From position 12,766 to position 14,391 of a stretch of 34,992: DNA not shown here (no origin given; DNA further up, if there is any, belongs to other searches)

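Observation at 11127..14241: Pair of predicted extracytoplasmic serine hydrolases embedded in the synthetase operon at a split E|C linker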

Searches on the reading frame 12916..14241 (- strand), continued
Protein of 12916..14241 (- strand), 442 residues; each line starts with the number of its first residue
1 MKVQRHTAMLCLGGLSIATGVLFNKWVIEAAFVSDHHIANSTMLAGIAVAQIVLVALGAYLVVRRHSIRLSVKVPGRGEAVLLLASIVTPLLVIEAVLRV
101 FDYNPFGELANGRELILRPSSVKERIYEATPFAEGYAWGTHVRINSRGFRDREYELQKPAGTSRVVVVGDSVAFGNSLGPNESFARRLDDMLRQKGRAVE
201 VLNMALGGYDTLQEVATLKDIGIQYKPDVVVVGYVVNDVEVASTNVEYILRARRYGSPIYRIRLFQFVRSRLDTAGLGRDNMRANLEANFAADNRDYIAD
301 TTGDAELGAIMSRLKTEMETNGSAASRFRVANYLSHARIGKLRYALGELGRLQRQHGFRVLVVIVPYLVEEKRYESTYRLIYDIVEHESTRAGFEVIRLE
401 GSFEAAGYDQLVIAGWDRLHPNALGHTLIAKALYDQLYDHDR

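Call 76: search_protein_representatives(protein=window:12916-14241:-)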
Query: 442 residues. Proteins with E-value up to 0.001 (for the whole library): 26851; up to 1e-10: 6768; up to 1e-30: 163. The best 150 are listed.
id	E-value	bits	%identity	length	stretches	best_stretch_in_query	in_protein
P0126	2.6e-107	375.8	52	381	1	80-437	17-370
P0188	3.0e-104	365.7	49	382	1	81-437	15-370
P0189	4.8e-93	328.8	45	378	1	83-434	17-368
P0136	1.0e-88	314.5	43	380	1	82-436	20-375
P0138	2.6e-87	309.9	44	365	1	91-437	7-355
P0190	5.5e-85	302.2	41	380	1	81-438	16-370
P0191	1.1e-82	294.6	45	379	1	82-438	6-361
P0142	1.4e-82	294.3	46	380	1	81-438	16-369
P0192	6.1e-81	288.9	42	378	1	84-438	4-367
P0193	8.5e-80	285.1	43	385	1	82-438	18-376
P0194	6.4e-77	275.6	45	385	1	80-436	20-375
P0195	6.1e-76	272.4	43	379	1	78-438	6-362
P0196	7.0e-76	272.2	40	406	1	80-441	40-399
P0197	9.6e-76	271.8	44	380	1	86-437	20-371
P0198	2.2e-75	270.6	42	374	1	81-437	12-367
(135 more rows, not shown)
